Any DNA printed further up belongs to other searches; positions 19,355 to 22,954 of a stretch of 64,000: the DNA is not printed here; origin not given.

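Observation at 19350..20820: Inter-protein junction 2 repeats the C | C* arrangement, again in front of a Glu-code A domain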

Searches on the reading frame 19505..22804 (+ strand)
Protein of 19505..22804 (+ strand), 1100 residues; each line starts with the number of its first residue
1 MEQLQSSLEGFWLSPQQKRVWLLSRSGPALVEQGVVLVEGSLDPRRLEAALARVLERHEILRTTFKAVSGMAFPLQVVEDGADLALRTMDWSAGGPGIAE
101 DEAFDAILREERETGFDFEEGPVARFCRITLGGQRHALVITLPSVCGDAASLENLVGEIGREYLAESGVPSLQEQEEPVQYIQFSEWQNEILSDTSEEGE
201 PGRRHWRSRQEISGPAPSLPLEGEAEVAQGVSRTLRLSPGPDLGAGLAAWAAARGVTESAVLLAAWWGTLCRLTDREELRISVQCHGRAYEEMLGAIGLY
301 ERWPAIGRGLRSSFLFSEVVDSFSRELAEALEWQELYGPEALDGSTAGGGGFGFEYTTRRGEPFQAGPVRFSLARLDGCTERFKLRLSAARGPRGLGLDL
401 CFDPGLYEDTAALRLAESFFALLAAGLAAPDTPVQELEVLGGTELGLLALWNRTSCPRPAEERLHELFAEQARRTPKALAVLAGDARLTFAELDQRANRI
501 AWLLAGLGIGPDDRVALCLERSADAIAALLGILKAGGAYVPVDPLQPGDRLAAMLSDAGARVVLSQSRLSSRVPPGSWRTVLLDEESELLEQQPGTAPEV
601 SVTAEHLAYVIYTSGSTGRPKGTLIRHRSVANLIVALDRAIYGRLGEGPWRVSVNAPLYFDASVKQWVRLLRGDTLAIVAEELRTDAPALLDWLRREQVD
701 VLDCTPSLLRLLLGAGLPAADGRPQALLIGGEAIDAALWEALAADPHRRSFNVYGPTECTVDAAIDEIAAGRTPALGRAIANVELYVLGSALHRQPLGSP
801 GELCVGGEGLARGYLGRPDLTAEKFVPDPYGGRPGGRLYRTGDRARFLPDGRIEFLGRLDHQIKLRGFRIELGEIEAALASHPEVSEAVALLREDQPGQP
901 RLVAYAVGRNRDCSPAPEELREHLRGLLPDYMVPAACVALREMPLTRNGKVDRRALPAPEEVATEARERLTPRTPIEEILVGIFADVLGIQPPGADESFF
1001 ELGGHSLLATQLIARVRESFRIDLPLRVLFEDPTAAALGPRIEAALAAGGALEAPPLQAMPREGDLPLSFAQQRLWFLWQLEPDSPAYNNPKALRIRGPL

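Call 5: search_protein_families(library=pfam, proteins=[window:19505-22804:+], max_evalue=0.01)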
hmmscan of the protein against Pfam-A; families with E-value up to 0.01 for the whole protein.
window:19505-22804:+ (1100 aa): 4 families
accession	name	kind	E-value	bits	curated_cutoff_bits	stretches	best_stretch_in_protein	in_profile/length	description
PF00501.34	AMP-binding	-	3.9e-78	263.4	29.9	1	468-815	1-384/384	AMP-binding enzyme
PF00668.25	Condensation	-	4.8e-43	148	30.6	2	13-441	7-448/456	Condensation domain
PF00550.31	PP-binding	-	2.2e-15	57.1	20.8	1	979-1038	2-63/67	Phosphopantetheine attachment site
PF13193.12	AMP-binding_C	-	1.9e-13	51.5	24.5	1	874-950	1-76/76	AMP-binding enzyme C-terminal domain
